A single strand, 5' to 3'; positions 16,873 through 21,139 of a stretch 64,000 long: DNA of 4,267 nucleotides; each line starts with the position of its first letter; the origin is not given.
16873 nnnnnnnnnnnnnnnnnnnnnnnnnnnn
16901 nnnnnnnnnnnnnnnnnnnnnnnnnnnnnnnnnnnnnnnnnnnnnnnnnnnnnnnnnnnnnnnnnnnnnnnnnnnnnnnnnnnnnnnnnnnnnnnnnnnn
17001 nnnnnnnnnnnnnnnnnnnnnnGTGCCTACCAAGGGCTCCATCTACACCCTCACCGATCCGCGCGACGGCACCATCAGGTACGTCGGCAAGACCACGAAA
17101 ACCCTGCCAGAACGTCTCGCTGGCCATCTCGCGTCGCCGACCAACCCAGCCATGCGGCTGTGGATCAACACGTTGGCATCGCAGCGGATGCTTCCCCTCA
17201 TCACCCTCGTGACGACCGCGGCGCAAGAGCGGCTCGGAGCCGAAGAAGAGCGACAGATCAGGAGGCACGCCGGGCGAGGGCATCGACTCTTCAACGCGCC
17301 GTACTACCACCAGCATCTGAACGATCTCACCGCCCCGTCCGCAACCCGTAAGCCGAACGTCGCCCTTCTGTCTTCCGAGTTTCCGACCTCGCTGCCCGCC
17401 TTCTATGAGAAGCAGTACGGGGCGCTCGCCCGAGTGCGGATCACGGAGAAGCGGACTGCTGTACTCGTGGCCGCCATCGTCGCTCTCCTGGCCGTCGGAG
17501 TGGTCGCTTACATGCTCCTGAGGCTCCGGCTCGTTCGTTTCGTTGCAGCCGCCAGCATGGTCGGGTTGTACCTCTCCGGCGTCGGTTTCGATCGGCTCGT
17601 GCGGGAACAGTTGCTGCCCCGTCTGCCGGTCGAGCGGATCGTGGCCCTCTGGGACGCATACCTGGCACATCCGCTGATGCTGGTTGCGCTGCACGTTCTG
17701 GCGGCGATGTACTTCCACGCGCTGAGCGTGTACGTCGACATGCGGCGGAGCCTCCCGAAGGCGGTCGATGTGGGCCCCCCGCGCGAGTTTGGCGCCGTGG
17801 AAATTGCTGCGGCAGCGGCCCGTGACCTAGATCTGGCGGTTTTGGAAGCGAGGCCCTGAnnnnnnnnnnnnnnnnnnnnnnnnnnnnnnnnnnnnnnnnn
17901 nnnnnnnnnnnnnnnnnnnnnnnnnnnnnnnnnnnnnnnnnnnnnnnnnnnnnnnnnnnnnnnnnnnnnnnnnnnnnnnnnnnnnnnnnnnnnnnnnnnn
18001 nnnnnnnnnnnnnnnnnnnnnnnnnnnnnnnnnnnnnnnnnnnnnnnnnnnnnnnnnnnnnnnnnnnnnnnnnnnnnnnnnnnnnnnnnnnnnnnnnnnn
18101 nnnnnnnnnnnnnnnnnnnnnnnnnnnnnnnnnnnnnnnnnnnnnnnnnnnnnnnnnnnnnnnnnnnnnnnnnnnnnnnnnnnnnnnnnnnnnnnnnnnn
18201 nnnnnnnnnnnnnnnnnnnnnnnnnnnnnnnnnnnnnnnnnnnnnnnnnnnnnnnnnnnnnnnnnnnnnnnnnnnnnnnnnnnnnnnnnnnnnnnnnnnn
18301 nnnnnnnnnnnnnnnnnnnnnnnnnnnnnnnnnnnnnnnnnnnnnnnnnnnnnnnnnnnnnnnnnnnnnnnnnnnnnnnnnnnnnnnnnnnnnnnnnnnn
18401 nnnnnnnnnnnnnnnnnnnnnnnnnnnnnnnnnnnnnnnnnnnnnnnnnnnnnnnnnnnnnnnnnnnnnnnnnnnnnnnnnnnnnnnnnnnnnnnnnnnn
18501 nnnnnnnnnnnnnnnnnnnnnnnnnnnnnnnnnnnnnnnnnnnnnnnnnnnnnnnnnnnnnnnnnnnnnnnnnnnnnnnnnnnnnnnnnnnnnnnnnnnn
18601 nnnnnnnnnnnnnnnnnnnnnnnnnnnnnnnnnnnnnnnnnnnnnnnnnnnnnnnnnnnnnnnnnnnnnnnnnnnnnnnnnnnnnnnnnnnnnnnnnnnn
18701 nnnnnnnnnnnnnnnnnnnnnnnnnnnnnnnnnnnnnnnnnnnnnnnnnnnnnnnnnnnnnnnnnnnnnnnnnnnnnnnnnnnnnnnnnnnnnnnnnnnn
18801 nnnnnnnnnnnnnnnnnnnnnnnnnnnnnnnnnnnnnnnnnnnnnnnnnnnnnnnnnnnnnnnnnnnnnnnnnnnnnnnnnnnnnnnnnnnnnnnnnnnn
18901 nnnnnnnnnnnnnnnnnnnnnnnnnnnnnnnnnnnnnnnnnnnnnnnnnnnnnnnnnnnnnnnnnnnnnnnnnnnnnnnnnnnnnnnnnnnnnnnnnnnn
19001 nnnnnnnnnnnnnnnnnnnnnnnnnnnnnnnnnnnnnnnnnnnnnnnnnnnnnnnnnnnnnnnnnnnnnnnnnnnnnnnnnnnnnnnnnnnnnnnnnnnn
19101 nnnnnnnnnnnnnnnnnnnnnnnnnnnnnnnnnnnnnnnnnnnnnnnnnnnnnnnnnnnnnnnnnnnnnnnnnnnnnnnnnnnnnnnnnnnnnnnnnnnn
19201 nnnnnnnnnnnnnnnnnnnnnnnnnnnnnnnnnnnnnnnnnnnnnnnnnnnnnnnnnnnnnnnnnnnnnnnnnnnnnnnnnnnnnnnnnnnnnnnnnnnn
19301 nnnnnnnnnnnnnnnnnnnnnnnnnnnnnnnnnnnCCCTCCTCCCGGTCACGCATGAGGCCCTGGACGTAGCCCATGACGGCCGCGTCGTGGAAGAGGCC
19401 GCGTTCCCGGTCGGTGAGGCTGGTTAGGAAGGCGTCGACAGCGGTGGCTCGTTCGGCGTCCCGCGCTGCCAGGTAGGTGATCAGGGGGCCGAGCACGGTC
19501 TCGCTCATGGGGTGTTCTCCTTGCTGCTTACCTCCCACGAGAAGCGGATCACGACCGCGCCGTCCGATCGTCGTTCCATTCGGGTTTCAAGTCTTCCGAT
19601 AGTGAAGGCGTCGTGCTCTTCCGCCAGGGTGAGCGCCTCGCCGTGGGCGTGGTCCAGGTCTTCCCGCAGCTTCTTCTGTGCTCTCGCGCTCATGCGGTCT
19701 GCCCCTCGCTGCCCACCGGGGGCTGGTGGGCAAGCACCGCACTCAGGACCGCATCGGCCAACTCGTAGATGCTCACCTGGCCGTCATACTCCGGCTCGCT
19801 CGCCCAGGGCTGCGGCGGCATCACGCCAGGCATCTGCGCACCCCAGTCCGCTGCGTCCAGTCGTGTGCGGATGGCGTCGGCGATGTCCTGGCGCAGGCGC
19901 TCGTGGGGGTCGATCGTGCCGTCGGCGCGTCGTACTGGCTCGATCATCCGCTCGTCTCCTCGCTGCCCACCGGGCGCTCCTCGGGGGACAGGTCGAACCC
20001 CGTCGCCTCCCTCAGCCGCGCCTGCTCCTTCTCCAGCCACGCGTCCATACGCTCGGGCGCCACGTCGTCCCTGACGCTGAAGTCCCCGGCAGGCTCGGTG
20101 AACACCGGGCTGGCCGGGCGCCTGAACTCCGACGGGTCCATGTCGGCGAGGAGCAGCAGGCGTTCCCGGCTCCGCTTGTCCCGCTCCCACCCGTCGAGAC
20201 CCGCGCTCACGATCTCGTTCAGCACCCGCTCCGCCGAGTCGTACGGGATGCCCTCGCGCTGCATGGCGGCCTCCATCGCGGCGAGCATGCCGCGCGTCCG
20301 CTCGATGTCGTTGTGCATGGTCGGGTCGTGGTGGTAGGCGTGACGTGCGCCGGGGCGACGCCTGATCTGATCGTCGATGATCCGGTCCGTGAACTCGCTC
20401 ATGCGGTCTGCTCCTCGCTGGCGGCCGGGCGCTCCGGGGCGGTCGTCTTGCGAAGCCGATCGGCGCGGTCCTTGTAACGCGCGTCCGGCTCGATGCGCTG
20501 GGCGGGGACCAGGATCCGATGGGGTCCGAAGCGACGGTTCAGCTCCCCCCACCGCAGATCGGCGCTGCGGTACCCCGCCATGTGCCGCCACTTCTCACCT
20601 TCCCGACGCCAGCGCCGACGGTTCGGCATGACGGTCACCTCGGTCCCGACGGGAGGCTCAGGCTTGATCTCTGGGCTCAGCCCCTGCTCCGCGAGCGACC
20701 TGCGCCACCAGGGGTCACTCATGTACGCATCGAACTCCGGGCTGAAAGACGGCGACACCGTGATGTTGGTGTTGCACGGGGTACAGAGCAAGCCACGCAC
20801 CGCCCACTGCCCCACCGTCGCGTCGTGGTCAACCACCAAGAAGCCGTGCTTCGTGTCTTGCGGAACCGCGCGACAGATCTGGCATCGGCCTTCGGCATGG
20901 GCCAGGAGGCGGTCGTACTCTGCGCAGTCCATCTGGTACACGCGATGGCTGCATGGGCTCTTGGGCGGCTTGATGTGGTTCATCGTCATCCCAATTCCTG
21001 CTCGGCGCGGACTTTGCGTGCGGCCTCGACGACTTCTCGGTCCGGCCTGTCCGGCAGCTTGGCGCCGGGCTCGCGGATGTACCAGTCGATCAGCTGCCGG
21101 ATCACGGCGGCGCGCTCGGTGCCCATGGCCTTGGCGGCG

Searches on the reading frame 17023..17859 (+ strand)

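Call 35: search_protein_families(library=phrogs, proteins=[window:17023-17859:+], max_evalue=0.001)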
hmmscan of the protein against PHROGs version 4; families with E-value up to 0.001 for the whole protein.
window:17023-17859:+ (278 aa): 0 families

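Call 61: search_protein_families(library=pfam, proteins=[window:17023-17859:+], max_evalue=0.01)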
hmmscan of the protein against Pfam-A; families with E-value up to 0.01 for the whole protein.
window:17023-17859:+ (278 aa): 1 family
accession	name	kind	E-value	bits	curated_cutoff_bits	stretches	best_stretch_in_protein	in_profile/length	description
PF01541.30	GIY-YIG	-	0.00094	19.9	22.6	1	5-43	2-38/78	GIY-YIG catalytic domain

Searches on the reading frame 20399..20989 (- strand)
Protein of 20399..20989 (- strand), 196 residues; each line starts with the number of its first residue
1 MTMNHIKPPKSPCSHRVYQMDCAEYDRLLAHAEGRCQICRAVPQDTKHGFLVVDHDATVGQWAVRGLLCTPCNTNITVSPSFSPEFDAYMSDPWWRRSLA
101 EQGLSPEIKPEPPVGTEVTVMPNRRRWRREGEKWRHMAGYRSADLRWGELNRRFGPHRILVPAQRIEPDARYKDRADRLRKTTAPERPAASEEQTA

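Call 62: search_protein_families(library=pfam, proteins=[window:20399-20989:-], max_evalue=0.01)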
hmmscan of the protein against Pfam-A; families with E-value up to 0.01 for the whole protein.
window:20399-20989:- (196 aa): 2 families
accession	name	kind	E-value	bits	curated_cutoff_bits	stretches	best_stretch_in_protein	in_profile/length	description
PF02945.21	Endonuclease_7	-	1.3e-11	44.7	23.6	1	16-75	6-62/82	Recombination endonuclease VII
PF22289.1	DmmA-like_C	-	0.0042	17.5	27.4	0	68-90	20-42/44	Dimethylamine monooxygenase subunit DmmA-like, C-terminal domain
